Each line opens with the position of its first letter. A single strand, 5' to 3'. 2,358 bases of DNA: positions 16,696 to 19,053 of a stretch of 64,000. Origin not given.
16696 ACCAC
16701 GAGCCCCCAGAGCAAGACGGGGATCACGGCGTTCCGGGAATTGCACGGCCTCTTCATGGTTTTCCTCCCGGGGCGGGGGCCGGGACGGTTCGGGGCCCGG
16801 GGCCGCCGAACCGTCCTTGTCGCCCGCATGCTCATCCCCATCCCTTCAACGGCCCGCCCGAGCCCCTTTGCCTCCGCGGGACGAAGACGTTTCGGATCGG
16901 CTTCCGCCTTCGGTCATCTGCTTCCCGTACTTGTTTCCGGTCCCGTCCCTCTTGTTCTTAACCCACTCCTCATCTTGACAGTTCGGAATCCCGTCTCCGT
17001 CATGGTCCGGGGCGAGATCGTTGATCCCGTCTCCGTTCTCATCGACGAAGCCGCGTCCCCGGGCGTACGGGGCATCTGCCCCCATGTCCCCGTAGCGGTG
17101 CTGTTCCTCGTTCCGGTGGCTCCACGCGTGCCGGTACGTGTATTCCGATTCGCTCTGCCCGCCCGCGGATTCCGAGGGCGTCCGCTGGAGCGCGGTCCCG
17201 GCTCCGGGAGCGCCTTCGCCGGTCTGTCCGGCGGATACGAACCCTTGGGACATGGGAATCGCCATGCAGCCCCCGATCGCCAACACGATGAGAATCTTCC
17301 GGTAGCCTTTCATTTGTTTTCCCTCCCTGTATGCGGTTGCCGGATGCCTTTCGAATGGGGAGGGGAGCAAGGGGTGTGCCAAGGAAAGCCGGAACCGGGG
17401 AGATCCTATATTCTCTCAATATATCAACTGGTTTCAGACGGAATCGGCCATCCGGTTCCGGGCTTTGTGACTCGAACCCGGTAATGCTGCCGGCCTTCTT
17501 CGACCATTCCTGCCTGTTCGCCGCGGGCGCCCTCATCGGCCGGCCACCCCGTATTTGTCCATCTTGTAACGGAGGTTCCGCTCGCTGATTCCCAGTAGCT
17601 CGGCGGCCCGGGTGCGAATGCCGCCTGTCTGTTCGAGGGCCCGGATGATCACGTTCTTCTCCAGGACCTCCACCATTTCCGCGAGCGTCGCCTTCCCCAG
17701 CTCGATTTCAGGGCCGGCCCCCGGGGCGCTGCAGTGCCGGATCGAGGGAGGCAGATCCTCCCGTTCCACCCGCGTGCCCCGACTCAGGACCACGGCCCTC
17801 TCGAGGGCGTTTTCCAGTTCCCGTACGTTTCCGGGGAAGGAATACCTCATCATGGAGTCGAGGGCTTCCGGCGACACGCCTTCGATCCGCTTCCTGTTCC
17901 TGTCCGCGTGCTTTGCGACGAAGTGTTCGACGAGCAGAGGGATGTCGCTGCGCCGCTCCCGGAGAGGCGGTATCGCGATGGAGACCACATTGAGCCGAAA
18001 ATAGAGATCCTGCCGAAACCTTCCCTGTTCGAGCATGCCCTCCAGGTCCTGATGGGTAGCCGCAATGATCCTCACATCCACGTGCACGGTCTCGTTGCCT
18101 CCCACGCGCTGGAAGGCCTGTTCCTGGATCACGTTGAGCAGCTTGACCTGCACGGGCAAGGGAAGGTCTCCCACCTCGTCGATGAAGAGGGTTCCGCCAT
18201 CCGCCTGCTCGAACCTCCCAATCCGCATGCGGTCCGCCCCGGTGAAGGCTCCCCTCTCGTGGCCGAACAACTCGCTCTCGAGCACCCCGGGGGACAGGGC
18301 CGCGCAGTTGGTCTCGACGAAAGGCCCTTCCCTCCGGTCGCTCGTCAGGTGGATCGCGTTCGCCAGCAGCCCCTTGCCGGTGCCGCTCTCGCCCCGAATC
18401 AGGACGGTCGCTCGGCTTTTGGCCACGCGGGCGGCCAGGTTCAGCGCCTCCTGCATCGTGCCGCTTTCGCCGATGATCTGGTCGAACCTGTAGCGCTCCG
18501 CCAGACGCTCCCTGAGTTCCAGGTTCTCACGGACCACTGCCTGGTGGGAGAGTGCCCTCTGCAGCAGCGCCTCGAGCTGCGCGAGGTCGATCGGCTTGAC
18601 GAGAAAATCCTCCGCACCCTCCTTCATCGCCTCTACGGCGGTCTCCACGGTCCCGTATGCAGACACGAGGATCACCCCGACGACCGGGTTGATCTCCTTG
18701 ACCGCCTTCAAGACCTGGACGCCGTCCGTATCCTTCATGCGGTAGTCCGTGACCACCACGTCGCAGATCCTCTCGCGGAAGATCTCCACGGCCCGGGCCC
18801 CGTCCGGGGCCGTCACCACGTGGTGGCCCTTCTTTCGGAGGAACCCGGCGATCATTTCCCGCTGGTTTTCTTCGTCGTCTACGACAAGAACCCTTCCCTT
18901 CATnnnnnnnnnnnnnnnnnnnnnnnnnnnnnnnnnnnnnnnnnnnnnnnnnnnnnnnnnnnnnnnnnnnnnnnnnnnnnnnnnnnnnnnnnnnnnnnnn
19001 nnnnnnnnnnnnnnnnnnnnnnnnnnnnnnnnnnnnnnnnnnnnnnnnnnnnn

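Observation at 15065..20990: Self-contained sigma-54 regulon: histidine kinase - NtrC-type activator - consensus -24/-12 promoter - secreted TSP3-like proteins - outer-membrane barrel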

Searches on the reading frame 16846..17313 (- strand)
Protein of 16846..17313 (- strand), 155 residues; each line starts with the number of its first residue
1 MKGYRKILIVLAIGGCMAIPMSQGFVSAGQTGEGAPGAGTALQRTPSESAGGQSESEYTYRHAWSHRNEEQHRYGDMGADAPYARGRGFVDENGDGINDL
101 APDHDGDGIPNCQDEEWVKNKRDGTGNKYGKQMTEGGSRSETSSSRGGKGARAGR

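Call 5: search_protein_families(library=pfam, proteins=[window:16846-17313:-], max_evalue=0.1)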
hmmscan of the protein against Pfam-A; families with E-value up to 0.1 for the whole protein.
window:16846-17313:- (155 aa): 0 families

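Call 6: search_protein_families(library=ncbifam, proteins=[window:16846-17313:-], max_evalue=0.1)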
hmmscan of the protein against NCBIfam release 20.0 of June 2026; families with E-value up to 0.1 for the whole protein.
window:16846-17313:- (155 aa): 0 families

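Call 8: find_homologous_proteins(query=window:16846-17313:-, max_evalue=0.01)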
Query window:16846-17313:- (155 aa): 390 proteins with E <= 0.01 among 466 candidates; the best 120 are listed.
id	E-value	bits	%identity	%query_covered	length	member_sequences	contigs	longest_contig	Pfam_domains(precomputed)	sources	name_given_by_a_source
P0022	1.5e-98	346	100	100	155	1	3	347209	-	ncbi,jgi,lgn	jgi:hypothetical protein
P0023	1.2e-72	261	77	100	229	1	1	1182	-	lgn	-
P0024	3.3e-69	250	73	100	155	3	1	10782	-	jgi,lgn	jgi:hypothetical protein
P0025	8.3e-51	190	61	100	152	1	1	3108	-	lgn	-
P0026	9.6e-51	190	61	100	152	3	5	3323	-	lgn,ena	-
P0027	4.6e-49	185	62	100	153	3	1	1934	-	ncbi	-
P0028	2.5e-48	182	58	100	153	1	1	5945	-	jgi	jgi:hypothetical protein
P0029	2.3e-47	179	55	100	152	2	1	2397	-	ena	-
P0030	1.5e-45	173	56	57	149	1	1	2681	-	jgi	jgi:hypothetical protein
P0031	8.9e-37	145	51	100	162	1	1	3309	-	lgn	-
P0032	5.4e-36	142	48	96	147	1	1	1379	-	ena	-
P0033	2.7e-35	140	51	100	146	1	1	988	-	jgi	jgi:hypothetical protein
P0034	1.2e-34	138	73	26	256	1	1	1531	-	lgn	-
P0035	5.3e-34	136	69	27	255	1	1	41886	-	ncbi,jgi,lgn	-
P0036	8.9e-34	135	43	96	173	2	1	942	-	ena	-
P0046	1.3e-28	118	51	47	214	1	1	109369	-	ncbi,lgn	-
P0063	6.3e-26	109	46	96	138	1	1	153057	-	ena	-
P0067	2.9e-24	104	68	22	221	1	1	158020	-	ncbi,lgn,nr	ncbi:MAG: hypothetical protein DWQ05_00575 [Calditrichaeota bacterium]|nr:MAG: hypothetical protein 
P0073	6.2e-23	100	44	48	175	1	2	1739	PF27309.1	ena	-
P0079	8.0e-22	96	55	43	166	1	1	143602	-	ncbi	-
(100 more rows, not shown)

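Call 10: search_protein_families(library=pfam, proteins=[P0073, P0035, P0067, P0046, P0063], max_evalue=1)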
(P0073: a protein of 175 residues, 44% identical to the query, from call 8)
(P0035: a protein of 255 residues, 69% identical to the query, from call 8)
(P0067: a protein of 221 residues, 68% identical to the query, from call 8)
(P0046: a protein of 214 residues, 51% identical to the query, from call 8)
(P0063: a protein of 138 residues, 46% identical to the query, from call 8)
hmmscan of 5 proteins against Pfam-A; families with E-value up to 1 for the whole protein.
P0073 (175 aa): 2 families
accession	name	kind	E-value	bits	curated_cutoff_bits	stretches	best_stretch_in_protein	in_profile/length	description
PF04956.18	TrbC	-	0.082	13.6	27.9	1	2-34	2-36/98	TrbC/VIRB2 pilin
PF13663.11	DUF4148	-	0.11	13.4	27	1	1-35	1-37/62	Domain of unknown function (DUF4148)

P0035 (255 aa): 0 families

P0067 (221 aa): 0 families

P0046 (214 aa): 2 families
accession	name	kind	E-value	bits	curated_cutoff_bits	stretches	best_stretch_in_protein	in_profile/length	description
PF00644.27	PARP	-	0.093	12.7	26.7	1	5-63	110-166/199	Poly(ADP-ribose) polymerase catalytic domain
PF23503.1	Microp_apicomplexa_5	-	0.26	12.4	27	1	3-44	6-47/90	Apicomplexa small protein domain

P0063 (138 aa): 1 family
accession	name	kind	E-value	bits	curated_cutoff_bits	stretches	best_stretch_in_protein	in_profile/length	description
PF18884.5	TSP3_bac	-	0.78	10.1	25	0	89-98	1-10/22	Bacterial TSP3 repeat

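Call 11: find_encoding_contigs(protein=P0022, flank=10000, max_places=3)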
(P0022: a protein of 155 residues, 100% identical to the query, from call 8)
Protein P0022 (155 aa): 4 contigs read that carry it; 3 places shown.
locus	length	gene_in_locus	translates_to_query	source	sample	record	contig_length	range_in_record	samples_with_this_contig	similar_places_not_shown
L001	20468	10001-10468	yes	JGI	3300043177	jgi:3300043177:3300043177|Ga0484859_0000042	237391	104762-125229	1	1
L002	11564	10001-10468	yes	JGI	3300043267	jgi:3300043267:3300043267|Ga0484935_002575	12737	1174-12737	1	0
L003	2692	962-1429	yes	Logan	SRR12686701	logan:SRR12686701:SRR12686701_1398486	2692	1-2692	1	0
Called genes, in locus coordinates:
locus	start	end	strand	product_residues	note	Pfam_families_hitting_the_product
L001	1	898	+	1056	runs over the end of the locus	PF25596:CPSase_L_D1, PF02222:ATP-grasp, PF02786:CPSase_L_D2, PF02787:CPSase_L_D3, PF25596:CPSase_L_D1, PF02786:CPSase_L_D2, PF02222:ATP-grasp, PF02142:MGS, +5 more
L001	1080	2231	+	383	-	PF05222:AlaDh_PNT_N, PF01262:AlaDh_PNT_C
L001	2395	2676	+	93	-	PF12769:PNTB_4TM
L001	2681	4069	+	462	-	PF02233:PNTB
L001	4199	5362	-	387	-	PF00465:Fe-ADH, PF13685:Fe-ADH_2, PF25137:ADH_Fe_C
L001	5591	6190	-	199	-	-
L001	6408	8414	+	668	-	PF08448:PAS_4 (faint), PF00512:HisKA, PF02518:HATPase_c, PF13589:HATPase_c_3 (weak)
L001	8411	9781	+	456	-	PF00072:Response_reg, PF00158:Sigma54_activat, PF14532:Sigma54_activ_2, PF25601:AAA_lid_14, PF02954:HTH_8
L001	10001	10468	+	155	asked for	-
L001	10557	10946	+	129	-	-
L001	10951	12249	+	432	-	-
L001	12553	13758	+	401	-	PF07690:MFS_1, PF00083:Sugar_tr (faint), PF07690:MFS_1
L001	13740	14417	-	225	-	-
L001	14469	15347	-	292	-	PF00561:Abhydrolase_1, PF12146:Hydrolase_4, PF12697:Abhydrolase_6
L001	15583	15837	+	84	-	PF04226:Transgly_assoc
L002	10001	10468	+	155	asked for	-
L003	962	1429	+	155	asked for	-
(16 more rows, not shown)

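Call 40: find_encoding_contigs(protein=P0024, flank=6000, max_places=1)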
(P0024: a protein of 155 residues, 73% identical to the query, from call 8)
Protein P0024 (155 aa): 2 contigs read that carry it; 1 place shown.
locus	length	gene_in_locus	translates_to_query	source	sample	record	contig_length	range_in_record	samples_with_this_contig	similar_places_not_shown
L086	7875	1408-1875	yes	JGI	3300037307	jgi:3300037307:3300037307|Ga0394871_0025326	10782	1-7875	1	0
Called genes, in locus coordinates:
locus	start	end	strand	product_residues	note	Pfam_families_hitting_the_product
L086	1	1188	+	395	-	PF00072:Response_reg, PF00158:Sigma54_activat, PF14532:Sigma54_activ_2, PF25601:AAA_lid_14, PF02954:HTH_8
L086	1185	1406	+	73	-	-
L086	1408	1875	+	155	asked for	-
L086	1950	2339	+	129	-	-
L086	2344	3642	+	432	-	-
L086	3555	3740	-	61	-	-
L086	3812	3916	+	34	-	-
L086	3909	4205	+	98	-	-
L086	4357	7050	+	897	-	PF00111:Fer2, PF01799:Fer2_2, PF20256:MoCoBD_2, PF01315:Ald_Xan_dh_C (faint), PF02738:MoCoBD_1, PF20256:MoCoBD_2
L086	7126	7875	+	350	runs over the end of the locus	PF02625:XdhC_CoxI, PF13478:XdhC_C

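Call 50: search_solved_structures(query=window:16846-17313:-, max_evalue=10, show_alignments=3)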
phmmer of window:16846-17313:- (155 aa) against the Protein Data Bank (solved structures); distinct sequences matched with E-value up to 10: 0.

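Call 59: predict_structure(alignment_id=A2)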
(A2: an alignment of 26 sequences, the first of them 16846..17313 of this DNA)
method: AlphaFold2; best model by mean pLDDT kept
length: 155 residues; sequences in the alignment: 26
mean_pLDDT: 49.6   pTM: 0.22
mean pLDDT of the five models: 49.6, 47.4, 45.1, 43.4, 40.8
residues with pLDDT >= 90: 0; 70-90: 13; 50-70: 46; < 50: 96
segments of 3 or more residues with pLDDT < 50: 23-35, 37-87, 129-155
pLDDT, mean of each block of 10 residues (from residue 1): 53 55 44 39 39 41 44 41 48 72 67 67 55 40 41 43
secondary structure, 60 per line:
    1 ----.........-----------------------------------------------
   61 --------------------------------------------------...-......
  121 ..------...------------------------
elements in order: H5-13 H115-122

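Call 100: find_encoding_contigs(protein=P0067, flank=6000, max_places=1)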
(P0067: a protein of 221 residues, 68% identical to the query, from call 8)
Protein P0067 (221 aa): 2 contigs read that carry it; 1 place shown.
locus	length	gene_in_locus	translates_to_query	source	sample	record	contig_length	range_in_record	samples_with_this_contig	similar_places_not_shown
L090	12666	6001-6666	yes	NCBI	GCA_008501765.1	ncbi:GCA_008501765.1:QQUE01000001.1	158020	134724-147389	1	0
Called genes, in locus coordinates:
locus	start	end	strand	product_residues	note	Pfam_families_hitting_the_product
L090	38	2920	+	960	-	PF18962:Por_Secre_tail (faint), PF13860:FlgD_ig (faint)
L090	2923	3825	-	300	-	PF00150:Cellulase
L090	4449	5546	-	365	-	PF13620:CarboxypepD_reg (faint), PF08308:PEGA (faint)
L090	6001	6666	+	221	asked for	-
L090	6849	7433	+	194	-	PF00440:TetR_N, PF08359:TetR_C_4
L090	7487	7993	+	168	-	PF01322:Cytochrom_C_2 (weak)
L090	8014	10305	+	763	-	PF03176:MMPL, PF02460:Patched (weak), PF03176:MMPL, PF00873:ACR_tran (weak)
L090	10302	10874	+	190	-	PF09695:YtfJ_HI0045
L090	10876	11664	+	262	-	PF07044:DUF1329 (weak), PF17131:TP_0789-like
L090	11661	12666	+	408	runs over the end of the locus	PF06980:DUF1302 (weak)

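Call 101: find_encoding_contigs(protein=P0079, flank=6000, max_places=1)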
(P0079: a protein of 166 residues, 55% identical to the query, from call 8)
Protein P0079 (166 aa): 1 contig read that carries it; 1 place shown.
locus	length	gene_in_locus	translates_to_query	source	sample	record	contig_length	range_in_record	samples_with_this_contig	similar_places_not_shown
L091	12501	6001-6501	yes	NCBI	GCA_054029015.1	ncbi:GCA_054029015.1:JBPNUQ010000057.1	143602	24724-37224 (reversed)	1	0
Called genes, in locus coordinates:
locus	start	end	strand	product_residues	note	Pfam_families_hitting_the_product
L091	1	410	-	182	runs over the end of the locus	PF00578:AhpC-TSA, PF08534:Redoxin, PF13905:Thioredoxin_8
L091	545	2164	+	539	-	PF01590:GAF, PF13185:GAF_2, PF13492:GAF_3, PF07228:SpoIIE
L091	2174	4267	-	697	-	PF00324:AA_permease, PF13520:AA_permease_2, PF00359:PTS_EIIA_2, PF02080:TrkA_C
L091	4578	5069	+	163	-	-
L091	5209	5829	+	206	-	-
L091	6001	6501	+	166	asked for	-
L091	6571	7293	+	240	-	PF09968:DUF2202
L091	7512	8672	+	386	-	-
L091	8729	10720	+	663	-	PF13426:PAS_9 (faint), PF00989:PAS (weak), PF13188:PAS_8 (weak), PF00512:HisKA, PF02518:HATPase_c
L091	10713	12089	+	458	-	PF00072:Response_reg, PF00158:Sigma54_activat, PF14532:Sigma54_activ_2, PF07728:AAA_5, PF25601:AAA_lid_14, PF02954:HTH_8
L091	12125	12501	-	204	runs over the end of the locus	-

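Call 102: find_encoding_contigs(protein=P0046, flank=6000, max_places=1)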
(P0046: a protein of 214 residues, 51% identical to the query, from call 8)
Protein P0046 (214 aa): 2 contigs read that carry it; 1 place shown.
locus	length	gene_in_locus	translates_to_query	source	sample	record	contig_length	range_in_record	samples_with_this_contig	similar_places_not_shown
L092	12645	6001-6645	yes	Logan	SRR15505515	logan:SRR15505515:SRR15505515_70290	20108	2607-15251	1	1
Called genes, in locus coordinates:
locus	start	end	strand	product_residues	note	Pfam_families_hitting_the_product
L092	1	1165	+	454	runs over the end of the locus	PF02321:OEP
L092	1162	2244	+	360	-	PF00364:Biotin_lipoyl (faint), PF25917:BSH_RND, PF25973:BSH_CzcB (weak), PF25989:YknX_C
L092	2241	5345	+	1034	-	PF00873:ACR_tran, PF02355:SecD_SecF_C (weak), PF03176:MMPL, PF02355:SecD_SecF_C (weak)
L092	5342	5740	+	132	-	-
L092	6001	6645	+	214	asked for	-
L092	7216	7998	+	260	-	-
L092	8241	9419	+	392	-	-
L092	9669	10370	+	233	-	PF02463:SMC_N (faint), PF00005:ABC_tran, PF13304:AAA_21 (weak)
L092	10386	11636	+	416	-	PF12704:MacB_PCD, PF02687:FtsX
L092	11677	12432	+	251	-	PF17131:TP_0789-like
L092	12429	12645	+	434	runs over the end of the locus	-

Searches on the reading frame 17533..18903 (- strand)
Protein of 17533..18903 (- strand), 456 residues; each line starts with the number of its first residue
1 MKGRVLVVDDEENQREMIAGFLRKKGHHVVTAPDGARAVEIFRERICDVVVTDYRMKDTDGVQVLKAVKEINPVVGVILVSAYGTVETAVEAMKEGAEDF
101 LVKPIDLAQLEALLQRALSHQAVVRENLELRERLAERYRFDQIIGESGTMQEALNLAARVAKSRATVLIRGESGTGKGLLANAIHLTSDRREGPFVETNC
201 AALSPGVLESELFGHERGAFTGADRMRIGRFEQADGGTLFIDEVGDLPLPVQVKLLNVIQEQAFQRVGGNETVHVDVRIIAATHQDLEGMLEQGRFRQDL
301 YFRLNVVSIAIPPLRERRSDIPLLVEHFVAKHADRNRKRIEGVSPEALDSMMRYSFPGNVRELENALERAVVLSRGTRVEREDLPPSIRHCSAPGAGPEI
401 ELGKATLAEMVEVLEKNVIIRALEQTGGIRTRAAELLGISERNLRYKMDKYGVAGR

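Call 5: search_protein_families(library=pfam, proteins=[window:17533-18903:-], max_evalue=0.1)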
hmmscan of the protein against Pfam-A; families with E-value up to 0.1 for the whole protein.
window:17533-18903:- (456 aa): 14 families
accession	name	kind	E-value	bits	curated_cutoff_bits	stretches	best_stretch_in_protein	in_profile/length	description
PF00158.32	Sigma54_activat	-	1.7e-70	236.5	20.2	1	143-309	1-167/168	Sigma-54 interaction domain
PF25601.1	AAA_lid_14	-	7.2e-28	96.7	27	1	315-390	1-76/87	AAA+ ATPase lid domain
PF00072.30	Response_reg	-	1.5e-27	96.4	30.2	1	5-114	1-110/111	Response regulator receiver domain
PF14532.12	Sigma54_activ_2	-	1.7e-18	67.6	25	1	144-314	1-138/138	Sigma-54 interaction domain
PF02954.25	HTH_8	-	3.5e-15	55.9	22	1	411-451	2-42/42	Bacterial regulatory protein, Fis family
PF07728.20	AAA_5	-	4.1e-05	24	22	1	167-285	2-123/139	AAA domain (dynein-related subfamily)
PF18024.7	HTH_50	-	0.0001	22.3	27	1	406-453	3-49/50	Helix-turn-helix domain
PF13191.12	AAA_16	-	0.00023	22.1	32.6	1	151-205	10-68/167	AAA ATPase domain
PF00004.35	AAA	-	0.0022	18.9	21.2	1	167-303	1-130/131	ATPase family associated with various cellular activities (AAA)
PF23198.2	PDE8A_N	-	0.0043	17.4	29.6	1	6-80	14-89/147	PDE8A-like, N-terminal domain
PF23789.1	Pre_tape_measure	-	0.018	15.3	27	1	241-284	92-135/149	Pre-tape measure protein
PF13245.12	AAA_19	-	0.036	14.7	25.1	0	230-263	85-118/134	AAA domain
PF01078.27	Mg_chelatase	-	0.042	13.7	20.3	0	142-185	4-43/207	Magnesium chelatase, subunit ChlI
PF20720.3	nSTAND3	-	0.07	13.3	27.2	0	152-186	5-39/155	Novel STAND NTPase 3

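Call 6: search_protein_families(library=ncbifam, proteins=[window:17533-18903:-], max_evalue=0.1)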
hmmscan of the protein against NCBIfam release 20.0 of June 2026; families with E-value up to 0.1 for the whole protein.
window:17533-18903:- (456 aa): 125 families (the best 25 are shown)
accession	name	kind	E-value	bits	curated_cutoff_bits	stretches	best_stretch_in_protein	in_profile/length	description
NF008469.0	PRK11361.1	equivalog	3.2e-162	540.4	714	1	4-453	6-456/461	acetoacetate metabolism transcriptional regulator AtoC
NF007689.0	PRK10365.1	equivalog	2.2e-141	471.6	760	1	5-448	8-439/441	sigma-54-dependent response regulator transcription factor ZraR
TIGR01818.1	ntrC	equivalog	5.5e-131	437.5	558.6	1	5-448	1-460/463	nitrogen regulation protein NR(I)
TIGR01817.1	nifA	equivalog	4.8e-117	391.9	528.85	2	124-392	180-446/534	nif-specific transcriptional activator NifA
TIGR02915.1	PEP_resp_reg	equivalog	8.8e-116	387.4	502.6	1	5-453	1-444/445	PEP-CTERM-box response regulator transcription factor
NF051870.1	NAssimRespRegNtrX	equivalog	1.3e-113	380.3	600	1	5-453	4-452/452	nitrogen assimilation response regulator NtrX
NF008176.1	PRK10923.1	equivalog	1.6e-111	373.2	620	1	2-394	3-391/469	nitrogen regulation protein NR(I)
NF041552.1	TF_PrdR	equivalog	6.4e-111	371.5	795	1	132-452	259-577/577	sigma-54 dependent transcriptional regulator PrdR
NF011695.0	PRK15115.1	equivalog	2.8e-102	342.8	763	1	4-439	8-424/445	two-component system response regulator GlrR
NF041946.1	LuxO_transreg_Vib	equivalog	6e-102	341.8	800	1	17-448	11-457/463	quorum-sensing sigma-54 dependent transcriptional regulator LuxO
NF050807.1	TransRegFlbDCaul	equivalog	1.5e-101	340.5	750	1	4-455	2-442/454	sigma-54-dependent transcriptional regulator FlbD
NF038308.1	RNA_repair_RtcR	equivalog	2.1e-101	340.4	650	1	85-451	122-516/530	RNA repair transcriptional activator RtcR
NF003451.0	PRK05022.1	equivalog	9e-96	321.6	476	1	113-449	163-506/512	nitric oxide reductase transcriptional regulator NorR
NF011958.0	PRK15429.1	equivalog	4.8e-94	316.3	830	1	121-454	358-687/692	formate hydrogenlyase transcriptional activator FlhA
NF049963.1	RespRegFlgRCampy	domain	1.4e-88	297.7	750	1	46-452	44-428/429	fla regulon two-component system response regulator FlgR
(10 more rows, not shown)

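Call 26: list_cluster_members(proteins=[P0022, P0001, window:17533-18903:-, P0016, P0003, P0035, P0046, P0079])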
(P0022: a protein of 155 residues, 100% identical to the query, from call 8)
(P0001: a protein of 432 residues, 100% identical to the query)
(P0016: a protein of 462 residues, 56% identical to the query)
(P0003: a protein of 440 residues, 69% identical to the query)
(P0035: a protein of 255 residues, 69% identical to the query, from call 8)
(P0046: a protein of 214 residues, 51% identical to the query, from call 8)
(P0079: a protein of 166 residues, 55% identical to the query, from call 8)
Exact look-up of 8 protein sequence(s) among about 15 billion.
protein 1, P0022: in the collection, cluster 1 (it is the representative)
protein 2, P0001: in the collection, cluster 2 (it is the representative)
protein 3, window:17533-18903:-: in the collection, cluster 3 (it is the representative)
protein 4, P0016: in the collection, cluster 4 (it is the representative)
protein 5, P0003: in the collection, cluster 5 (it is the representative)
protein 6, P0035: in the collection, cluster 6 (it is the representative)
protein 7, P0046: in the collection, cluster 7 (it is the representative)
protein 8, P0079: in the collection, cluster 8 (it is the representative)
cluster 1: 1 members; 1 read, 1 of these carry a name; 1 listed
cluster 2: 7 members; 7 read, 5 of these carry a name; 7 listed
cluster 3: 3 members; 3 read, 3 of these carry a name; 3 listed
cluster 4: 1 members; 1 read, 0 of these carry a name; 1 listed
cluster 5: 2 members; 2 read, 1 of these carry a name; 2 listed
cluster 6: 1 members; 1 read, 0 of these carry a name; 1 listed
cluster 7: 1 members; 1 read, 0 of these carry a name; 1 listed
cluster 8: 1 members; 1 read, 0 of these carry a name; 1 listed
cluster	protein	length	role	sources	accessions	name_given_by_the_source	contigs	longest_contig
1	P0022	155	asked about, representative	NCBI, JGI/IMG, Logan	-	hypothetical protein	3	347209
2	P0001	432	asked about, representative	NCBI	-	-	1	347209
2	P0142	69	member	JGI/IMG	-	hypothetical protein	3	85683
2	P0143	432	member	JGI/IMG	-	hypothetical protein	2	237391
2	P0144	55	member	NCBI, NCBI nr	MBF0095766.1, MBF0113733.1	MAG: type II toxin-antitoxin system HicA family toxin [Magnetococcales bacterium] | type II toxin-antitoxin system HicA family toxin [Magnetococcales bacterium]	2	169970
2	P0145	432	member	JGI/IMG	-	hypothetical protein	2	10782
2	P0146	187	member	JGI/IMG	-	hypothetical protein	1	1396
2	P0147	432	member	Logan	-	-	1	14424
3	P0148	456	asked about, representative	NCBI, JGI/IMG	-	two-component system NtrC family response regulator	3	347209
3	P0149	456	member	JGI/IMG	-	two-component system NtrC family response regulator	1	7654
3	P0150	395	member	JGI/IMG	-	two-component system NtrC family response regulator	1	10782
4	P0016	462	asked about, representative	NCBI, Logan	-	-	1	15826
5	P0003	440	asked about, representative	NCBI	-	-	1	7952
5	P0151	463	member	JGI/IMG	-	hypothetical protein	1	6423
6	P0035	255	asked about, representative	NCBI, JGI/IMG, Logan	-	-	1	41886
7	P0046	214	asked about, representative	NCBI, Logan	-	-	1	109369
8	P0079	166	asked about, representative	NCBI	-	-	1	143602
